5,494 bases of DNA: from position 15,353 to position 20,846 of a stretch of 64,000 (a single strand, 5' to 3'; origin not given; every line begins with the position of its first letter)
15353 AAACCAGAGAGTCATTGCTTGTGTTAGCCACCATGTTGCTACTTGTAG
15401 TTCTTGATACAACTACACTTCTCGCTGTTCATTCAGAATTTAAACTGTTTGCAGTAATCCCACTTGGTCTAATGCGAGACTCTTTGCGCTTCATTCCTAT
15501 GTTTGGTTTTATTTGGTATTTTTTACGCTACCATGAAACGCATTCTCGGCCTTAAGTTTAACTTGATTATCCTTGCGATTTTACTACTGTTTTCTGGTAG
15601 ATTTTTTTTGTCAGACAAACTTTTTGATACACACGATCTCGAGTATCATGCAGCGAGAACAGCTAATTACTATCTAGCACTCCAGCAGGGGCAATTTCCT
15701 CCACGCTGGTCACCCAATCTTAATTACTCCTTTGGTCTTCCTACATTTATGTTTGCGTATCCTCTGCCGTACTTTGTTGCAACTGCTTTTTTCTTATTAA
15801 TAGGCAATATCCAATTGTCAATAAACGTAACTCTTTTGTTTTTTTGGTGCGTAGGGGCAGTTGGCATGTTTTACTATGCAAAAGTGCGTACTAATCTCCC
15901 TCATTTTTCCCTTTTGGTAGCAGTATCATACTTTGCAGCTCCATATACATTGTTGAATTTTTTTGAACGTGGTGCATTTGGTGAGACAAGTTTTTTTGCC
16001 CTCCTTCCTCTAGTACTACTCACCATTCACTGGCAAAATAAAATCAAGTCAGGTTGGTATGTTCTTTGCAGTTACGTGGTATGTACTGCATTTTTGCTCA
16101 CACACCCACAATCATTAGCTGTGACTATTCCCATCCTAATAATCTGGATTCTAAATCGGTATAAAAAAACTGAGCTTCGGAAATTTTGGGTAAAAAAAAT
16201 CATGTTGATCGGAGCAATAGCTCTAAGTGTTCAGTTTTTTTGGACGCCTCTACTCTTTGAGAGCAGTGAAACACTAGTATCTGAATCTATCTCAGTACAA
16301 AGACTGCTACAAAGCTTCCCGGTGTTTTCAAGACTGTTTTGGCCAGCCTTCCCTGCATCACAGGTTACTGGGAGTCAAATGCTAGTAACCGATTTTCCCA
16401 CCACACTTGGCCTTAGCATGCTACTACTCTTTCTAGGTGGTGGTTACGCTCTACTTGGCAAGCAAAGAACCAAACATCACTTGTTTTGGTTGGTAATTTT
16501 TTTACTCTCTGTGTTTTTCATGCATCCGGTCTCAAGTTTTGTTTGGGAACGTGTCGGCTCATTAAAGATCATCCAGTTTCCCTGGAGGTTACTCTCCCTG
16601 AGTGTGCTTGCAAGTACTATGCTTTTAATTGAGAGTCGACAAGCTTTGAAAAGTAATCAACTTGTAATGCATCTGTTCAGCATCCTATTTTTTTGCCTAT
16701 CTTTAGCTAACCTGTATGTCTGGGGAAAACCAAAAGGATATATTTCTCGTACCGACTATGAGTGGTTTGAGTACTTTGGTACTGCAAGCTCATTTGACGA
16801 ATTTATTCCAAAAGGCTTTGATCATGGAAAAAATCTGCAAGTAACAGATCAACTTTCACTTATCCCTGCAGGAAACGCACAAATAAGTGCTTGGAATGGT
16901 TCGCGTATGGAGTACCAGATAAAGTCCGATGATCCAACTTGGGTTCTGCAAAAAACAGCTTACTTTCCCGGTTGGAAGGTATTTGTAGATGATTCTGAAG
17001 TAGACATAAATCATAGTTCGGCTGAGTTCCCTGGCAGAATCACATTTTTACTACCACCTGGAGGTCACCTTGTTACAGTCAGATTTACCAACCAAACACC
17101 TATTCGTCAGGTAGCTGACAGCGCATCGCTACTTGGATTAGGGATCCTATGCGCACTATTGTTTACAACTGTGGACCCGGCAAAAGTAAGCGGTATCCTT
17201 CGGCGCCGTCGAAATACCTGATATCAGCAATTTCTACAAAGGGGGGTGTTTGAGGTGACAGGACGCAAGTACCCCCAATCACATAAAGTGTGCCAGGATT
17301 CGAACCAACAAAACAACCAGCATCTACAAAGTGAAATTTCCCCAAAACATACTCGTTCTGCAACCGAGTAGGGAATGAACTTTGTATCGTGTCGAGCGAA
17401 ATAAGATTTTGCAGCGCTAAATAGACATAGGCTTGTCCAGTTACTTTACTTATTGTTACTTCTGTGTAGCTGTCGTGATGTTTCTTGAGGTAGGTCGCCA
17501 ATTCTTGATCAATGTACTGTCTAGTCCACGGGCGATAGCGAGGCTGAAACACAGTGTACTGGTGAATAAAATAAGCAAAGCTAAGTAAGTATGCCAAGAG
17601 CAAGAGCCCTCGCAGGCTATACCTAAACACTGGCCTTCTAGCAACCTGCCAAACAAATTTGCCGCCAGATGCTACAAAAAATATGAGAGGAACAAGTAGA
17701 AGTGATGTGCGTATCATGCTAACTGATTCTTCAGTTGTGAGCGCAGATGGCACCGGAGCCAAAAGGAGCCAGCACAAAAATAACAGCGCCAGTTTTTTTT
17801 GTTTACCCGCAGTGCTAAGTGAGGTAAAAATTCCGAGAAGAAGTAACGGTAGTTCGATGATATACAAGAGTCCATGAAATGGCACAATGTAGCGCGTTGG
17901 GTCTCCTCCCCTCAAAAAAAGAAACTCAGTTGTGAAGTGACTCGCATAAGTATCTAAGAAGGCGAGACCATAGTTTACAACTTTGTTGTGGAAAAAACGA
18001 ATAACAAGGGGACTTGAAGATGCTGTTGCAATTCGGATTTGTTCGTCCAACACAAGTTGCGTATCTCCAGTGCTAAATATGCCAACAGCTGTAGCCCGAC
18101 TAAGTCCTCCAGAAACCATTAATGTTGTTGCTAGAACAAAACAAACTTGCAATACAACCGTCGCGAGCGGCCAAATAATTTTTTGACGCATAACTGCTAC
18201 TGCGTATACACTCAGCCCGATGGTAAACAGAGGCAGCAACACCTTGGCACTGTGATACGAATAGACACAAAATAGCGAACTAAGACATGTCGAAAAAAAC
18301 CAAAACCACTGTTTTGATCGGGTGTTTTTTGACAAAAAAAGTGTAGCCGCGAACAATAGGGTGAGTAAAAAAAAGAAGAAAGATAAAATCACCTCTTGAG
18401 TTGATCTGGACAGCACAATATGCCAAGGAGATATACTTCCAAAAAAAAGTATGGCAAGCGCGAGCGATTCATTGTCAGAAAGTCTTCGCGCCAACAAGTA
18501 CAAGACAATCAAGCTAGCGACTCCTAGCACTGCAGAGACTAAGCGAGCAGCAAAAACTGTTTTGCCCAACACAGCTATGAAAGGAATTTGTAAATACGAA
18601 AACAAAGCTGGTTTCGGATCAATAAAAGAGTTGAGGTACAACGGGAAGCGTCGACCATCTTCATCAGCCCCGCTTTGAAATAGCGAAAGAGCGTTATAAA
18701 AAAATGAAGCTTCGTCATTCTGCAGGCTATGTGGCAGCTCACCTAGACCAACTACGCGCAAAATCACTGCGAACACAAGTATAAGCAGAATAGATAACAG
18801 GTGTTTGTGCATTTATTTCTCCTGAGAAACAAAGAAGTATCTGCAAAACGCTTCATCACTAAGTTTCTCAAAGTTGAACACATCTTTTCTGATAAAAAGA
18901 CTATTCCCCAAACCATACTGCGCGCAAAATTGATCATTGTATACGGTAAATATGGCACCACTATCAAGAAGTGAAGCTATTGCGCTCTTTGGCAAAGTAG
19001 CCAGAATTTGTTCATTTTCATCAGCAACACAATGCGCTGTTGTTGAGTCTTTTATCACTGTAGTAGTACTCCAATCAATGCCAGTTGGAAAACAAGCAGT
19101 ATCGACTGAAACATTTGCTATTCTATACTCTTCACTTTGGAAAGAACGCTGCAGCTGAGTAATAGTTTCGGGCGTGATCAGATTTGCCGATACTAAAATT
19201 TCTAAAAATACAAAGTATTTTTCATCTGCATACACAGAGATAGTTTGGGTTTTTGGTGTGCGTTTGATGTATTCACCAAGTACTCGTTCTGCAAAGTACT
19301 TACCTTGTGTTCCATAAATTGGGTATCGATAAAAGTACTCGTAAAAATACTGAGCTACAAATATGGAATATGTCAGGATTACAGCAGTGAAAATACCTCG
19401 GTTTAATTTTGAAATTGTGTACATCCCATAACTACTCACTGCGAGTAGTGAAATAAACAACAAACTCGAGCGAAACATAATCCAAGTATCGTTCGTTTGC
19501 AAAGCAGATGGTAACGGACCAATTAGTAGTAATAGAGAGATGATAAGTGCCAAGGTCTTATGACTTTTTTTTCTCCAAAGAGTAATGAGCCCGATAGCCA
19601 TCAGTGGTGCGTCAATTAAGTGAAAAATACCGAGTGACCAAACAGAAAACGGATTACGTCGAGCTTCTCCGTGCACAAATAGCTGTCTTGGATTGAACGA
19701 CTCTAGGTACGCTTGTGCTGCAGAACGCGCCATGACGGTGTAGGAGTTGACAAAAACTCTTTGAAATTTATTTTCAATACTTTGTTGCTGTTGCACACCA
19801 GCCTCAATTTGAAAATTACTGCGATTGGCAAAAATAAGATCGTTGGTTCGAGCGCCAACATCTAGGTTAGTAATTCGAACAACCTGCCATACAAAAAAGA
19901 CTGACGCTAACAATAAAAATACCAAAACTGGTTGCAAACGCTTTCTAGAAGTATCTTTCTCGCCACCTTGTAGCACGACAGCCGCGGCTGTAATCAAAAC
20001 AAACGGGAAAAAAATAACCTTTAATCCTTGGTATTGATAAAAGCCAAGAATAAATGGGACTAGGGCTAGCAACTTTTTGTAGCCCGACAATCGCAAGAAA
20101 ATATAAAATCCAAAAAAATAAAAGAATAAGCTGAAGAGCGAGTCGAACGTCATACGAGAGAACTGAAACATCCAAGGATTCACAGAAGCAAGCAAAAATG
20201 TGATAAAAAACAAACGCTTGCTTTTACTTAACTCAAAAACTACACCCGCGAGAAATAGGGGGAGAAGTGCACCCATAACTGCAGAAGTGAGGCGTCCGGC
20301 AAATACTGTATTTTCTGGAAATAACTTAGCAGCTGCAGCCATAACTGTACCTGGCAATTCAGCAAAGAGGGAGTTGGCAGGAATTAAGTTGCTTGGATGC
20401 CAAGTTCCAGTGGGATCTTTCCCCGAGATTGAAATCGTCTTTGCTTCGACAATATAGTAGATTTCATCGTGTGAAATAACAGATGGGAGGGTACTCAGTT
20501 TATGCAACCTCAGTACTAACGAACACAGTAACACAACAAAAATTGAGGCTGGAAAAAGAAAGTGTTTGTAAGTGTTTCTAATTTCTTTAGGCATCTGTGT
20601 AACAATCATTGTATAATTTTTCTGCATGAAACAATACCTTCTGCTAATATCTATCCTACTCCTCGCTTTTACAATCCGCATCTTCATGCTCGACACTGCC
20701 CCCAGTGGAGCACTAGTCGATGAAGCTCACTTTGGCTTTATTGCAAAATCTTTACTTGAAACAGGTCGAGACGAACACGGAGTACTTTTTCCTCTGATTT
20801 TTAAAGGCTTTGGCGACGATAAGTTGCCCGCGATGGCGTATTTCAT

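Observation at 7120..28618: Four tandem, translationally coupled pairs of ArnT/PMT-like GT-C paralogs, with variation in the acidic catalytic-loop motif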

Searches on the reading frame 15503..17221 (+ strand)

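Call 5: search_protein_families(library=pfam, proteins=[window:15503-17221:+], max_evalue=0.01)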
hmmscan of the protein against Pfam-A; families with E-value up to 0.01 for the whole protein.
window:15503-17221:+ (572 aa): 1 family
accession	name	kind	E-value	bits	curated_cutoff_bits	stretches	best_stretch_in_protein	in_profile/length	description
PF10131.15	PTPS_related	-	2.7e-12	46.4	26.4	1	87-342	6-248/621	6-pyruvoyl-tetrahydropterin synthase related domain; membrane protein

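Call 72: search_protein_families(library=ncbifam, proteins=[window:15503-17221:+], max_evalue=0.1)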
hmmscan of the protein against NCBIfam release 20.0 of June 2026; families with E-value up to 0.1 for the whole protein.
window:15503-17221:+ (572 aa): 0 families

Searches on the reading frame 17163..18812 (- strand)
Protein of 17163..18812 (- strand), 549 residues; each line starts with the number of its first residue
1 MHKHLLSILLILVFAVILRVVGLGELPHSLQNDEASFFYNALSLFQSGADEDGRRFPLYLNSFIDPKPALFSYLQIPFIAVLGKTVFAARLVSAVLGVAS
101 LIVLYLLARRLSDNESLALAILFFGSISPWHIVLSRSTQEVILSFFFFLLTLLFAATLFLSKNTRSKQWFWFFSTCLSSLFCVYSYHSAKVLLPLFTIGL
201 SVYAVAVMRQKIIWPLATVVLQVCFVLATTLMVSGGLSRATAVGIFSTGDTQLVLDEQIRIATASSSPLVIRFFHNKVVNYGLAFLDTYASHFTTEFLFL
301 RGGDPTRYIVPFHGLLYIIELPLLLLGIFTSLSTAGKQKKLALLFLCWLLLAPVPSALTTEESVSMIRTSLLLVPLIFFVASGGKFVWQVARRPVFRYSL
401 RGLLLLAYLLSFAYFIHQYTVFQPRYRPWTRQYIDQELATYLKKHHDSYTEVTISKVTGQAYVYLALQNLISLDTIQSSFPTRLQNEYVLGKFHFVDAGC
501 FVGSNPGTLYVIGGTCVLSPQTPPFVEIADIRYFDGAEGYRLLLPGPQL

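Call 4: search_protein_families(library=pfam, proteins=[window:17163-18812:-], max_evalue=0.01)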
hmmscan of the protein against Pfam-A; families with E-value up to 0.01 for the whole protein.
window:17163-18812:- (549 aa): 2 families
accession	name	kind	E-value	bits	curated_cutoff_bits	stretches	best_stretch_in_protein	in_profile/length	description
PF13231.12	PMT_2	-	6.3e-06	26.9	26.1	1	67-225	2-155/160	Dolichyl-phosphate-mannose-protein mannosyltransferase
PF02366.24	PMT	-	3.8e-05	23.8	22.7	1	67-231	62-223/245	Dolichyl-phosphate-mannose-protein mannosyltransferase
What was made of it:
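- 17163..18812 (-): F1 GT-C paralog 'B-down' (NDE; SFIDPKP; PH lost). It abuts 18813 (TAAATG, AGGAG SD). Calls 4 (PMT_2 and PMT above cut-off), 10, 11, 47.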

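Call 37: search_protein_families(library=ncbifam, proteins=[window:17163-18812:-], max_evalue=0.01)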
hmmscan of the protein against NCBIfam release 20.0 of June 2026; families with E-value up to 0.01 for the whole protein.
window:17163-18812:- (549 aa): 1 family
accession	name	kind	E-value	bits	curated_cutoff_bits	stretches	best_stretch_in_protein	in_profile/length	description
TIGR03663.1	TIGR03663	subfamily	6.1e-08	32.1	126.25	1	7-420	3-372/435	flippase activity-associated protein Agl23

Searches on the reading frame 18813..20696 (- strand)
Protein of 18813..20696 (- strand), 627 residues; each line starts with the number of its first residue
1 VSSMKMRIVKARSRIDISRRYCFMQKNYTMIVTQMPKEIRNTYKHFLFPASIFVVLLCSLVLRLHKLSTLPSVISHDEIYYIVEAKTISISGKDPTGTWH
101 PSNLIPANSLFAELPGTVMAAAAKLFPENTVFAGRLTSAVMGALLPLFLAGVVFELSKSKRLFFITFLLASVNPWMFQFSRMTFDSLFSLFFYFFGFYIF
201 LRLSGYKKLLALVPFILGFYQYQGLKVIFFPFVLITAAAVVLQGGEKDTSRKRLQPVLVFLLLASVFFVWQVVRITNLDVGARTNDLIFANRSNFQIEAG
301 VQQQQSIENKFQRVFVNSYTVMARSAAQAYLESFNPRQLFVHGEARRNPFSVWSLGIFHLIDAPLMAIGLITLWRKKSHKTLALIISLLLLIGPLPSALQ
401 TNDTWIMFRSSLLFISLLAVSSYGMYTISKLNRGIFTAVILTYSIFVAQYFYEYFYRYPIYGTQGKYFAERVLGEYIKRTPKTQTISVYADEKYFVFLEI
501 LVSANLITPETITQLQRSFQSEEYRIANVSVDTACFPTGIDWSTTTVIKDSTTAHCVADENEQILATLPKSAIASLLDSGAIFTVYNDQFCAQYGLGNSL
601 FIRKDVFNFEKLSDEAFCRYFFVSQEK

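Call 4: search_protein_families(library=pfam, proteins=[window:18813-20696:-], max_evalue=0.01)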
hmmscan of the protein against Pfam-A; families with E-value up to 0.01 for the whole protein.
window:18813-20696:- (627 aa): 0 families

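Call 37: search_protein_families(library=ncbifam, proteins=[window:18813-20594:-], max_evalue=0.01)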
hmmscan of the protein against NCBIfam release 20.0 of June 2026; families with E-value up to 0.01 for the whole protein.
window:18813-20594:- (593 aa): 0 families

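Call 81: find_homologous_proteins(query=window:18813-20594:-, max_evalue=1e-10)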
Query window:18813-20594:- (593 aa): 51 proteins with E <= 1e-10 among 8000 candidates.
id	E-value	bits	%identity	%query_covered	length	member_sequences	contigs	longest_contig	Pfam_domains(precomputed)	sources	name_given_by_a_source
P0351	0.0e+0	1312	100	100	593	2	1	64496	-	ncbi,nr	ncbi:MAG: hypothetical protein O2840_01000 [bacterium]|nr:hypothetical protein [bacterium]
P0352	1.8e-272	923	69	98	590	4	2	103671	-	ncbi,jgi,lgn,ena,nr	ncbi:MAG: hypothetical protein COU68_00175 [Candidatus Pacebacteria bacterium CG10_big_fil_rev_8_21_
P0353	6.4e-259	878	65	100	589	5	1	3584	-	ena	-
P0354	1.6e-161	557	46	97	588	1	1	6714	-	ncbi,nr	ncbi:MAG: hypothetical protein GF390_02260 [Candidatus Pacebacteria bacterium]|nr:hypothetical prote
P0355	1.9e-146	507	43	96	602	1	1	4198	-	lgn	-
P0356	6.1e-140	486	44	94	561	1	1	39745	-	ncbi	ncbi:MAG TPA: hypothetical protein VF209_03560 [Patescibacteria group bacterium]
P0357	1.2e-139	485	42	95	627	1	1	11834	-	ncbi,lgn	ncbi:MAG: glucosyltransferase domain-containing protein [Patescibacteria group bacterium]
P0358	5.1e-139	483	42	97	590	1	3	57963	-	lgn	-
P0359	8.0e-137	475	42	98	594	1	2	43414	-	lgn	-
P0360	1.4e-136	474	43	96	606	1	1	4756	-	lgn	-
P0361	1.1e-135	472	38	97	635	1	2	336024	-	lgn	-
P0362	5.9e-135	469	43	95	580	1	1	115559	-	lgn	-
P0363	1.2e-133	465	39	95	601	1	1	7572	-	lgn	-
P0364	1.7e-133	464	40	99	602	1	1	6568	-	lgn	-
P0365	4.1e-133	463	41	96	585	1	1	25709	-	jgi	-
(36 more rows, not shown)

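Call 84: search_protein_families(library=pfam, alignment_id=A7, max_evalue=0.01)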
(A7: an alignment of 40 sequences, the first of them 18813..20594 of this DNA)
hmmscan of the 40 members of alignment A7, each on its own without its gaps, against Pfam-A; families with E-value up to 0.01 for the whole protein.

A. member 1, window:18813-20594:- (593 aa): 0 families

B. families by the number of members that match (of 40 scanned): 7 families
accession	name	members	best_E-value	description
PF14264.12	Glucos_trans_II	3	2.8e-09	Glucosyl transferase GtrII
PF02366.24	PMT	2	0.00015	Dolichyl-phosphate-mannose-protein mannosyltransferase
PF19529.4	DUF6057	1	0.0012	Family of unknown function (DUF6057)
PF10002.14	DUF2243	1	0.0022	Predicted membrane protein (DUF2243)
PF17314.7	DUF5360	1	0.0027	Family of unknown function (DUF5360)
PF06697.18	DUF1191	1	0.0086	Protein of unknown function (DUF1191)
PF11384.13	DUF3188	1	0.0093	Protein of unknown function (DUF3188)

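Call 86: predict_structure(alignment_id=A7)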
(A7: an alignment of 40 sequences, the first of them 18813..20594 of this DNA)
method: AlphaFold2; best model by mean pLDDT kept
length: 593 residues; sequences in the alignment: 40
mean_pLDDT: 93.7   pTM: 0.93
mean pLDDT of the five models: 93.7, 93.4, 92.3, 92.2, 92.0
residues with pLDDT >= 90: 503; 70-90: 75; 50-70: 15; < 50: 0
segments of 3 or more residues with pLDDT < 50: none
pLDDT, mean of each block of 10 residues (from residue 1): 79 95 98 91 95 98 96 91 97 94 97 99 98 98 95 97 98 98 96 97 96 76 98 95 72 84 94 93 94 95 95 87 98 98 97 98 86 94 98 98 98 98 92 94 96 97 97 97 97 97 91 96 77 91 93 95 89 93 96 68
secondary structure, 60 per line:
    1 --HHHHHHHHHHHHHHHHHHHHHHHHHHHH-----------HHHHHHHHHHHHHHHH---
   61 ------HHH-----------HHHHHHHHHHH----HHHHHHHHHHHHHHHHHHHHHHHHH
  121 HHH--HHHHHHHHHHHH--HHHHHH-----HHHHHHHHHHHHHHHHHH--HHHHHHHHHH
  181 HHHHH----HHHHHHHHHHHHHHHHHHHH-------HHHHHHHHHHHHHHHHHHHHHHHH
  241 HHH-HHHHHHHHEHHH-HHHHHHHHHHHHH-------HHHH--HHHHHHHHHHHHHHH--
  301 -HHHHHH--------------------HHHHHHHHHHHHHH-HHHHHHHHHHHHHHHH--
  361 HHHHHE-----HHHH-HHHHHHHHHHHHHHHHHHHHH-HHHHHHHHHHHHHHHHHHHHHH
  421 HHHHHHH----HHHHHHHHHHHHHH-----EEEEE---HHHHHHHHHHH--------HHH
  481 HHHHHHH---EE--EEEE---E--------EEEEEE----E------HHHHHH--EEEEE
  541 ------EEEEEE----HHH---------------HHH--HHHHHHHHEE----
elements in order: H3-30 H42-57 H81-91 H96-123 H126-137 H140-145 H151-168 H171-185 H190-209 H217-243 H245-252 H258-270 H278-281 H284-298 H302-307 H328-341 H343-358 H361-365 H372-375 H377-397 H399-427 H432-445 E451-455 H459-469 H478-487 E495-498 E511-516 H528-533 E536-540 E547-552 H580-587

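Call 88: fold_search(model_id=the predicted structure, library=pdb)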
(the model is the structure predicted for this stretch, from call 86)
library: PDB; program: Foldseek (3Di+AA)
matches with E <= 10: 217; with E <= 0.001: 24
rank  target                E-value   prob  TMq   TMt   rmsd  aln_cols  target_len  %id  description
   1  8pn9_A                8.0e-07  1.00  0.45  0.42  12.7       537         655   11  Structure of human oligosaccharyltransferase OST-A complex bound to NGI-1 (released 2024-05-08)
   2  6s7o_A                1.0e-06  1.00  0.45  0.41  12.6       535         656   10  Cryo-EM structure of human oligosaccharyltransferase complex OST-A (released 2019-12-18)
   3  6ftg_5                2.8e-06  1.00  0.43  0.40  12.6       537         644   12  Subtomogram average of OST-containing ribosome-translocon complexes from canine rough microsomal membranes (released 2018-03-21)
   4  3rce_A                5.2e-06  1.00  0.38  0.34  13.4       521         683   11  Bacterial oligosaccharyltransferase PglB (released 2011-06-15)
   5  8b6l_I                5.5e-06  1.00  0.44  0.39  12.5       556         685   12  Subtomogram average of the human Sec61-TRAP-OSTA-translocon (released 2022-12-07)
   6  6s7t_A                6.0e-06  1.00  0.46  0.40  12.4       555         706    8  Cryo-EM structure of human oligosaccharyltransferase complex OST-B (released 2019-12-18)
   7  7e9s_A                7.7e-06  1.00  0.44  0.32  13.4       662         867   13  Archaeal oligosaccharyltransferase AglB from Archaeoglobus fulgidus in complex with an inhibitory peptide and a dolich (released 2021-09-08)
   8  9n9j_I                1.3e-05  1.00  0.42  0.36  14.8       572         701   11  Structure of a GRP94 folding intermediate engaged with a CCDC134- and FKBP11-bound secretory translocon (released 2025-11-19)
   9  6gxc_A                1.4e-05  1.00  0.42  0.36   9.6       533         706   12  Bacterial oligosaccharyltransferase PglB in complex with an inhibitory peptide and a reactive lipid-linked oligosaccha (released 2018-11-14)
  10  5f15                  2.4e-05  1.00  0.48  0.52  10.7       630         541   11  Crystal Structure of ArnT from Cupriavidus metallidurans bound to Undecaprenyl phosphate (released 2016-02-17)
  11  5ezm                  2.5e-05  1.00  0.37  0.40  15.6       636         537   12  Crystal Structure of ArnT from Cupriavidus metallidurans in the apo state (released 2016-02-17)
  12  3wak                  2.7e-05  1.00  0.42  0.31  13.7       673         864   12  Crystal structure of the Archaeoglobus fulgidus oligosaccharyltransferase (O29867_ARCFU) in the apo form (released 2013-10-30)
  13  3waj                  3.3e-05  1.00  0.39  0.31  14.9       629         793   14  Crystal structure of the Archaeoglobus fulgidus oligosaccharyltransferase (O29867_ARCFU) complex with Zn and sulfate (released 2013-10-30)
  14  5gmy_A                3.6e-05  1.00  0.40  0.29  14.9       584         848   13  Crystal structure of the Archaeoglobus fulgidus oligosaccharyltransferase (O29867_ARCFU) tethered with an acceptor pep (released 2017-02-01)
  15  9s6t_A                4.2e-05  1.00  0.48  0.57  11.3       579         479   10  Ternary cryo-EM structure of chicken ALG12 with Dol25-PP-GlcNAc2Man7, Dol25-P-Man, and Fab (released 2026-03-18)
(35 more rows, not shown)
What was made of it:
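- The 18813 model has pLDDT 93.7 and matches the same fold class (calls 86, 88).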

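Call 90: find_encoding_contigs(protein=P0362, flank=10000, max_places=1)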
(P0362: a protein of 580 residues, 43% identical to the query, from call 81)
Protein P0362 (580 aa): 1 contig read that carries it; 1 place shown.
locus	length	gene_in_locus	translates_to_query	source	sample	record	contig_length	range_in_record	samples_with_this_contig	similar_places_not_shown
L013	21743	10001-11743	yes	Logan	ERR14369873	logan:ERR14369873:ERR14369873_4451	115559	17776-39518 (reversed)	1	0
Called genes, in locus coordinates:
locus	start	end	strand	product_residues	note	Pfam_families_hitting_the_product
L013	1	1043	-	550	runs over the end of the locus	-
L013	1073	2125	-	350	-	PF13439:Glyco_transf_4 (weak), PF00534:Glycos_transf_1, PF13692:Glyco_trans_1_4, PF13524:Glyco_trans_1_2 (weak), PF20706:GT4-conflict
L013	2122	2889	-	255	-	PF00535:Glycos_transf_2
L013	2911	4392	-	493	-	-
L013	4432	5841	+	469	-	-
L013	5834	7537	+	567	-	-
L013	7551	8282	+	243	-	PF00535:Glycos_transf_2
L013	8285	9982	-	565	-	PF02366:PMT (weak)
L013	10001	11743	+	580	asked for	-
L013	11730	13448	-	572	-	-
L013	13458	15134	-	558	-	-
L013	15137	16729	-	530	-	PF13231:PMT_2 (weak)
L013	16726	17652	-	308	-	PF00535:Glycos_transf_2 (weak), PF13632:Glyco_trans_2_3 (faint), PF00535:Glycos_transf_2 (weak), PF13641:Glyco_tranf_2_3 (weak)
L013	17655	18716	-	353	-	PF00534:Glycos_transf_1, PF13692:Glyco_trans_1_4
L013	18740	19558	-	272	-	PF00535:Glycos_transf_2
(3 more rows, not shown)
